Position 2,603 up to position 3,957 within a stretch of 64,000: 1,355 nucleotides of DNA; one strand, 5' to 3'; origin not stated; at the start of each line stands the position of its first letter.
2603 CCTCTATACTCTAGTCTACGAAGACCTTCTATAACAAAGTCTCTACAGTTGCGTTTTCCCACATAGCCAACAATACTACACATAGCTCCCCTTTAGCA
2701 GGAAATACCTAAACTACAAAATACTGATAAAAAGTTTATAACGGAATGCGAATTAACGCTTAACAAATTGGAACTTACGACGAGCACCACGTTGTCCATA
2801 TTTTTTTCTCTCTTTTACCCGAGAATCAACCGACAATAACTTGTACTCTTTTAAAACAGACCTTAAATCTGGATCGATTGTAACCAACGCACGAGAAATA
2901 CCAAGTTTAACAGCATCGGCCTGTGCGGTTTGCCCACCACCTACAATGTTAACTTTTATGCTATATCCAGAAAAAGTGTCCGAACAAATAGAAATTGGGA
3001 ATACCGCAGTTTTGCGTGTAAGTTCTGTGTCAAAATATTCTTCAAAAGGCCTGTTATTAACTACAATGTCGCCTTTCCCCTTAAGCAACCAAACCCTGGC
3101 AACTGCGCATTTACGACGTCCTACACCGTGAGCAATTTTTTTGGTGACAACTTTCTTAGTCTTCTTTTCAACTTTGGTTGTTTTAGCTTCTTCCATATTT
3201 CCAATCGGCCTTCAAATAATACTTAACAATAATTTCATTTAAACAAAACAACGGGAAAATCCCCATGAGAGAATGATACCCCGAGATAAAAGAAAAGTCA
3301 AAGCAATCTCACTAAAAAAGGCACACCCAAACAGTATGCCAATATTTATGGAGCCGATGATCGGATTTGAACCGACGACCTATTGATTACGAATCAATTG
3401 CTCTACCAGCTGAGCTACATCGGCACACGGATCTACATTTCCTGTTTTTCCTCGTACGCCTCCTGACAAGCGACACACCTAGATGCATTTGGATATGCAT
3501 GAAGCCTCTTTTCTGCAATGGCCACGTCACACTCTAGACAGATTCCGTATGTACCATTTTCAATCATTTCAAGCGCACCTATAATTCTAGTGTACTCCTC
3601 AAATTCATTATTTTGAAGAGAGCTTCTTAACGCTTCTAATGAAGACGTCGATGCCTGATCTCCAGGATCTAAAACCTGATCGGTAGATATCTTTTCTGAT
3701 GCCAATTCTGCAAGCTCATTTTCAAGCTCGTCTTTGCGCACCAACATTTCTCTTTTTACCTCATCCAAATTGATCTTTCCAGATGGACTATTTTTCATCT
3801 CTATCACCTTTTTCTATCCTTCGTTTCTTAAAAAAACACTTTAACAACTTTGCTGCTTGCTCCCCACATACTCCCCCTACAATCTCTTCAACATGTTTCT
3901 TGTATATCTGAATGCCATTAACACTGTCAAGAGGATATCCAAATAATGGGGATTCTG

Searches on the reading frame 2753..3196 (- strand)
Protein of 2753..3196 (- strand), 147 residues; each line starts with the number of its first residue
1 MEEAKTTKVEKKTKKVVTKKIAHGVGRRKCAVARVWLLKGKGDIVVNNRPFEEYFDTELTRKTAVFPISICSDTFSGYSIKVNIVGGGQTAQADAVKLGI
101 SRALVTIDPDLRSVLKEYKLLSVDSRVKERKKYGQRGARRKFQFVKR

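Call 12: search_protein_families(library=ncbifam, proteins=[window:2753-3196:-], max_evalue=0.00001)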
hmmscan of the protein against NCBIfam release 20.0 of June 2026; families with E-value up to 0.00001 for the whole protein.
window:2753-3196:- (147 aa): 3 families
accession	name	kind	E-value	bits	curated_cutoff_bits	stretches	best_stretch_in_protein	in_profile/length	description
NF001099.0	PRK00132.1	equivalog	6.1e-44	149.4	112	1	19-147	3-130/130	30S ribosomal protein S9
TIGR03627.1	uS9_arch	equivalog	9.8e-26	90.6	162.75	1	24-143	4-126/130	30S ribosomal protein S9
NF001749.0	PRK00474.1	equivalog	4.7e-25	88.4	147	1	19-143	2-130/134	30S ribosomal protein S9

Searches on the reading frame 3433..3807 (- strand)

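Call 12: search_protein_families(library=ncbifam, proteins=[window:3433-3807:-], max_evalue=0.00001)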
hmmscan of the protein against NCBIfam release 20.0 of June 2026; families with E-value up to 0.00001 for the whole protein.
window:3433-3807:- (124 aa): 5 families
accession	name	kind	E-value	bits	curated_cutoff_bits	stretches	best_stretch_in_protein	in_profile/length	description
NF033459.1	DksA_like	equivalog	1e-18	67.6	105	1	13-121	2-112/113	RNA polymerase-binding protein DksA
TIGR02890.1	bacill_yteA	subfamily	3e-16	59.9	134.4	1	17-122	6-121/159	regulatory protein, yteA family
TIGR02420.1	dksA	equivalog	2.7e-13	50.3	115.5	1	16-116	8-109/110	RNA polymerase-binding protein DksA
TIGR02419.1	C4_traR_proteo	subfamily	7e-11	42.5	59.7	1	49-119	3-64/64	phage/conjugal plasmid C-4 type zinc finger protein, TraR family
NF008045.0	PRK10778.1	equivalog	5.2e-07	30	289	1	25-119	52-143/151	RNA polymerase-binding protein DksA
